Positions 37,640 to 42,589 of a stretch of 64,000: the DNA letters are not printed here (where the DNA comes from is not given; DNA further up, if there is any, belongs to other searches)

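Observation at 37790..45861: Compact T7SSb locus with EssC, EsaB and four WXG100 genes but no EssA/EssB/EsaA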

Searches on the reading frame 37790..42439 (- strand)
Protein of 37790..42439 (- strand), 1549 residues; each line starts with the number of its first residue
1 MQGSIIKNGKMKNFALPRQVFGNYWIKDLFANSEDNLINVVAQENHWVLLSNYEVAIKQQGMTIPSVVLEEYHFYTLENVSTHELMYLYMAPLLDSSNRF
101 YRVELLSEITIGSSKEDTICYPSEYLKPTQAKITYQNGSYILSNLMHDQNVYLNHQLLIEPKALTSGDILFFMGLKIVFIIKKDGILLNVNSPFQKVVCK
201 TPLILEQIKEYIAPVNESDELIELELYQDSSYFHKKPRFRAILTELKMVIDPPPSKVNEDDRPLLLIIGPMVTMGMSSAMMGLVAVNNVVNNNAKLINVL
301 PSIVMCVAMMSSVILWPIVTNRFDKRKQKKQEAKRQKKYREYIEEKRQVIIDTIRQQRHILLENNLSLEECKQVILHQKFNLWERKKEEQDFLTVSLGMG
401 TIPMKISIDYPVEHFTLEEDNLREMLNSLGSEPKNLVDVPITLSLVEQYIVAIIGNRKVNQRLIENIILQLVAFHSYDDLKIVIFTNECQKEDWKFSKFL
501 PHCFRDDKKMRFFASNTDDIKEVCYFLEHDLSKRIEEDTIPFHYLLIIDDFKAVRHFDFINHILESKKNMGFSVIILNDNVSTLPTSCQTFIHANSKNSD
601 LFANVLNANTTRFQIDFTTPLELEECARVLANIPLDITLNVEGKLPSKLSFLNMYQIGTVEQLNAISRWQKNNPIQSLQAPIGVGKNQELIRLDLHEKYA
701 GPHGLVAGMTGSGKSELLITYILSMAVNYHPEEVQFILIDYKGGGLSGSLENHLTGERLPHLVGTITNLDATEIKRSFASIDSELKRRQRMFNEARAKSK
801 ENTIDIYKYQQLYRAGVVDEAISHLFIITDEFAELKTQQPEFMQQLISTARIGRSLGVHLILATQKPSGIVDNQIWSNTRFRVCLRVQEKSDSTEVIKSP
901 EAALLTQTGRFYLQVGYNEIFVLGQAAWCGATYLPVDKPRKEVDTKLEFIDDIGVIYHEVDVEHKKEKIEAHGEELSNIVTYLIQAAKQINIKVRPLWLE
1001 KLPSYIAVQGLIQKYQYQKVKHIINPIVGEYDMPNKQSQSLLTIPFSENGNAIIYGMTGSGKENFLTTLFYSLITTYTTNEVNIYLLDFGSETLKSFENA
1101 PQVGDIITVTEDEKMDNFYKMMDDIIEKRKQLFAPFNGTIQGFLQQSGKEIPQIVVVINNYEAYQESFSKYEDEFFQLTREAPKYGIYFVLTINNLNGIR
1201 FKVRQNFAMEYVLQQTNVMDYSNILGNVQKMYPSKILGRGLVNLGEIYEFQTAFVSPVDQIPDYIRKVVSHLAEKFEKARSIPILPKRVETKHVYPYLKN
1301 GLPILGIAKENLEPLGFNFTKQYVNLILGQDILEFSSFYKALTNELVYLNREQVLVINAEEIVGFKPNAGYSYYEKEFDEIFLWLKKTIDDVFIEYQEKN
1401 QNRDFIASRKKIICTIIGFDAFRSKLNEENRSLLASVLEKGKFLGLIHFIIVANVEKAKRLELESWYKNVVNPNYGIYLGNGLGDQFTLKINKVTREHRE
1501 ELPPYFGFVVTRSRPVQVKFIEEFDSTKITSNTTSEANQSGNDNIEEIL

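Call 4: search_protein_families(library=pfam, proteins=[window:37790-42439:-], max_evalue=0.1)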
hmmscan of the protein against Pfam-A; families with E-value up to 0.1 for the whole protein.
window:37790-42439:- (1549 aa): 14 families
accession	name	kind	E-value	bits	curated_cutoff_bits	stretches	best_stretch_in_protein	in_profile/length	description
PF01580.24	FtsK_SpoIIIE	-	1.5e-44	152.5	24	2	677-868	15-220/221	FtsK/SpoIIIE family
PF00498.31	FHA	-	1.2e-05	26.1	20.7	1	109-170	1-64/67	FHA domain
PF00437.27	T2SSE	-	6e-05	22.3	24.9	1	1030-1120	123-209/370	Type II/IV secretion system protein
PF01935.23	DUF87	-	0.00038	21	23.2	0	691-743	14-62/220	Helicase HerA, central domain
PF02456.21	Adeno_IVa2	-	0.00048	19.5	21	0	704-737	90-123/370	Adenovirus IVa2 protein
PF13555.12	AAA_29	-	0.00055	20.1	27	0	1043-1066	16-39/61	P-loop containing region of AAA domain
PF13401.12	AAA_22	-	0.0037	18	27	0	703-864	7-122/130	AAA domain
PF04665.18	Pox_A32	-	0.0059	16.5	22.8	0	1051-1078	15-42/242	Poxvirus A32 protein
PF14163.11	SieB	-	0.0092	16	26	1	279-361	17-97/147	Super-infection exclusion protein B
PF19164.5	DUF5846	-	0.0097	16.4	27.7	1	116-168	21-77/117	Family of unknown function (DUF5846)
PF05872.18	HerA_C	-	0.031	13.3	22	0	693-748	13-63/502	Helicase HerA-like C-terminal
PF02463.25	SMC_N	-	0.04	13.8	40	0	1042-1073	18-48/220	RecF/RecN/SMC N terminal domain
PF13191.12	AAA_16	-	0.055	14.4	32.6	0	699-849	22-158/167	AAA ATPase domain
PF00558.24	Vpu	-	0.094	13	24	0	303-344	10-51/81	Vpu protein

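Call 5: search_protein_families(library=ncbifam, proteins=[window:37790-42439:-], max_evalue=1)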
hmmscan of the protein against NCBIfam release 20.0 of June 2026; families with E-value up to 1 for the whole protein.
window:37790-42439:- (1549 aa): 12 families
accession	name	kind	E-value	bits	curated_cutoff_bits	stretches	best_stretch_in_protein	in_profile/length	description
TIGR03928.1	T7_EssCb_Firm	equivalog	4.9e-304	1011.7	778.4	1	229-1519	2-1293/1296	type VII secretion protein EssC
TIGR03924.1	T7SS_EccC_a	equivalog_domain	1.4e-117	394.2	509.15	2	250-920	1-661/673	type VII secretion protein EccCa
TIGR03925.1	T7SS_EccC_b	equivalog_domain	1.2e-73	248.4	346.55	2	979-1391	2-437/564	type VII secretion protein EccCb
NF007615.0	PRK10263.1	equivalog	1.2e-13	49.8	1566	1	702-906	1011-1225/1355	DNA translocase FtsK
NF040937.1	HerA_Thermprot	equivalog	0.00021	19.8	800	1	849-899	377-426/487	DNA double-strand break repair helicase HerA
NF041214.1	plasmid_TraB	equivalog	0.004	15.7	800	0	700-720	247-267/639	plasmid transfer protein TraB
TIGR02630.1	xylose_isom_A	equivalog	0.0094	14.9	533.25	1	928-998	66-137/435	xylose isomerase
NF008480.0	PRK11380.1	equivalog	0.01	15.2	386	1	261-350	35-121/353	hypothetical protein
NF010404.0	PRK13830.1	subfamily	0.022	12.5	810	0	689-723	445-477/818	conjugal transfer protein TrbE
NF001423.0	PRK00299.1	equivalog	0.036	13.9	78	1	516-546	48-77/82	sulfurtransferase TusA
NF003998.0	PRK05474.1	subfamily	0.059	12.1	459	1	935-998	75-139/439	xylose isomerase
TIGR02525.1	plasmid_TraJ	equivalog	0.12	11.4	368.3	0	703-719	151-167/372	plasmid transfer ATPase TraJ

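Call 8: find_related_loci(query=window:37790-42439:-, collection=genome_contigs, flank=10000)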
Query window:37790-42439:- (1549 aa) in genome_contigs; peptide patterns used: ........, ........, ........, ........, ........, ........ (x = any residue, [..] = any of these).
100 stretches matched a pattern; 42 encode a relative of the query (tblastn E <= 1e-3); 41 distinct loci.
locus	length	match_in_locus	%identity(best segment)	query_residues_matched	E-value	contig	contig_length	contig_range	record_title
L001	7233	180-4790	50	1-1525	0e+0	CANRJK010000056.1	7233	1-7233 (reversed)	MAG: uncultured Bacilli bacterium isolate Lapin-020__bin90 genome assembly, contig: Lapin-020__NODE_15657_length_7233_co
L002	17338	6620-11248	85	1-1549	0e+0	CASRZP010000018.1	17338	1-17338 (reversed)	MAG: uncultured Bacilli bacterium isolate extra-ERR2497921.18_1677795682 genome assembly, contig: NODE_850_length_17338_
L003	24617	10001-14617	50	1-1525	0e+0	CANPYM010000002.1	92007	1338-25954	MAG: uncultured Bacilli bacterium isolate Lapin-002__bin68 genome assembly, contig: Lapin-002__NODE_280_length_92007_cov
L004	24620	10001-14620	50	1-1525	0e+0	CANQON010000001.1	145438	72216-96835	MAG: uncultured Bacilli bacterium isolate Lapin-032__bin82 genome assembly, contig: Lapin-032__NODE_150_length_145438_co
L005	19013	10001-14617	50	1-1525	0e+0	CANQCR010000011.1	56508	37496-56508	MAG: uncultured Bacilli bacterium isolate Lapin-004__bin25 genome assembly, contig: Lapin-004__NODE_620_length_56508_cov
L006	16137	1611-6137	41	4-1521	0e+0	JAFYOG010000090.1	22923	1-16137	MAG: Clostridia bacterium isolate RGIG7271 Water_buffalos_Cecum-4__c243379, whole genome shotgun sequence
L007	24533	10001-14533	39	4-1521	0e+0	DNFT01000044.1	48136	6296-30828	MAG TPA_asm: Eubacterium sp. isolate UBA10756 contig_2046, whole genome shotgun sequence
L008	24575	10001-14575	39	11-1523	0e+0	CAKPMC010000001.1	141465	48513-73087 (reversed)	MAG: uncultured Bacilli bacterium isolate REFINED_METABAT215_TOP10_CONTIGS_1500_ASSEMBLY_K77_MERGED__Hadza_MoBio_hadza-E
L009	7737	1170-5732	40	1-1523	0e+0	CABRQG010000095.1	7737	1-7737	MAG TPA_asm: uncultured Clostridiales bacterium isolate MGYG-HGUT-01822 genome assembly, contig: GUT_GENOME111314_95, wh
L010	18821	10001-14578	45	4-1521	0e+0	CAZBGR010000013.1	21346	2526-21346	MAG TPA_asm: uncultured Muribaculaceae bacterium isolate binchicken_co39_441 genome assembly, contig: NODE_5992_length_2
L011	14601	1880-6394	39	9-1510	0e+0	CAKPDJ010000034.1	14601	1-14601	MAG: uncultured Bacilli bacterium isolate REFINED_METABAT215_TOP10_CONTIGS_1500_ASSEMBLY_K77_MERGED__Hadza_PheChl_Fiber-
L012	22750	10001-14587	39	5-1528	0e+0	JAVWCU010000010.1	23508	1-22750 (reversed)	MAG: Bacilli bacterium isolate CGS10Y4-bin68 NODE_1730_length_23508_cov_7.871871, whole genome shotgun sequence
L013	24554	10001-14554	39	4-1521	0e+0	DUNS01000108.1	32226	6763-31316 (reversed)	MAG TPA_asm: Clostridiales bacterium isolate AS08sgBPME_106 129032_AS08, whole genome shotgun sequence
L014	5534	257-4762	39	5-1521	0e+0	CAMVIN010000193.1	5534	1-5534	MAG TPA_asm: uncultured Clostridia bacterium isolate SRR8387716_bin.70_metaWRAP_v1.3_MAG genome assembly, contig: ERZ142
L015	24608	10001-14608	43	1-1528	0e+0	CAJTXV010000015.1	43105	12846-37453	MAG TPA_asm: uncultured Bacilli bacterium isolate MGBC119928 genome assembly, contig: MGBC119928.15, whole genome shotgu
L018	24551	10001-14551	38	4-1521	0e+0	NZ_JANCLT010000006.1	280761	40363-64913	Ectobacillus ponti strain SYSU M60031 NODE_6_length_280761_cov_150.775377, whole genome shotgun sequence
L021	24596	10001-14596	38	1-1521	0e+0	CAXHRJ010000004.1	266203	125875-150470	MAG: uncultured Bacilli bacterium isolate ena-SAMPLE-TAB-22-03-2024-10:43:23:847-115527 genome assembly, contig: NODE_23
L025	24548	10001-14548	38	5-1523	0e+0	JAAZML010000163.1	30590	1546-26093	MAG: Clostridium sp. isolate AS23ysBPME_38 331950_AS23, whole genome shotgun sequence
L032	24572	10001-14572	47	1-1525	0e+0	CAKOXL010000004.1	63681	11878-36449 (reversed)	MAG: uncultured Bacilli bacterium isolate REFINED_METABAT215_TOP10_CONTIGS_1500_ASSEMBLY_K77_MERGED__Hadza_PheChl_Fiber-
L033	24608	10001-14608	43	1-1528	0e+0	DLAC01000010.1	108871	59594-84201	MAG TPA_asm: Bacillales bacterium UBA7057 UBA7057_contig_2106, whole genome shotgun sequence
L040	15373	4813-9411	39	1-1523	0e+0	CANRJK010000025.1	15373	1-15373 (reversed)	MAG: uncultured Bacilli bacterium isolate Lapin-020__bin90 genome assembly, contig: Lapin-020__NODE_5265_length_15373_co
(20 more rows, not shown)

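Call 25: search_protein_families(library=pfam, alignment_id=A1, max_evalue=0.001)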
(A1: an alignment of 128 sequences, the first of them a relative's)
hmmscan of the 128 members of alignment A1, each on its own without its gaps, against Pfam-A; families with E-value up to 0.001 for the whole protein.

A. member 1, L015:1868-2368:- (167 aa): 2 families
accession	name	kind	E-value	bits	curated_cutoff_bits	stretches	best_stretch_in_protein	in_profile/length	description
PF06541.16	ABC_trans_CmpB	-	8.9e-30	104.3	25.9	1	9-159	2-150/151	Putative ABC-transporter type IV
PF20971.2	MASE12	-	1e-05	26.2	27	1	7-74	15-83/165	MASE12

B. families by the number of members that match (of 128 scanned): 115 families (the first 25 are shown)
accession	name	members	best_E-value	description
PF02163.28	Peptidase_M50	6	7.4e-65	Peptidase family M50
PF01551.29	Peptidase_M23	6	8.1e-20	Peptidase family M23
PF01098.24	FTSW_RODA_SPOVE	3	4.8e-76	Cell cycle protein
PF02421.24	FeoB_N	3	2.6e-60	Ferrous iron transport protein B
PF02388.22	FemAB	3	1.1e-55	FemAB family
PF00122.25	E1-E2_ATPase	3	1.2e-51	E1-E2 ATPase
PF00689.26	Cation_ATPase_C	3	1.3e-47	Cation transporting ATPase, C-terminus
PF01066.26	CDP-OH_P_transf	3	4.1e-33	CDP-alcohol phosphatidyltransferase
PF07670.19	Gate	3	4.6e-27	Nucleoside recognition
PF02518.31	HATPase_c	3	5.3e-23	Histidine kinase-, DNA gyrase B-, and HSP90-like ATPase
PF06415.18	iPGM_N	3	3.3e-21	BPG-independent PGAM N-terminus (iPGM_N)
PF00690.31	Cation_ATPase_N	3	1.6e-20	Cation transporter/ATPase, N-terminus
PF01926.29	MMR_HSR1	3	3.2e-20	50S ribosome-binding GTPase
PF01943.22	Polysacc_synt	3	3.3e-18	Polysaccharide biosynthesis protein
PF00702.32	Hydrolase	3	4.8e-17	haloacid dehalogenase-like hydrolase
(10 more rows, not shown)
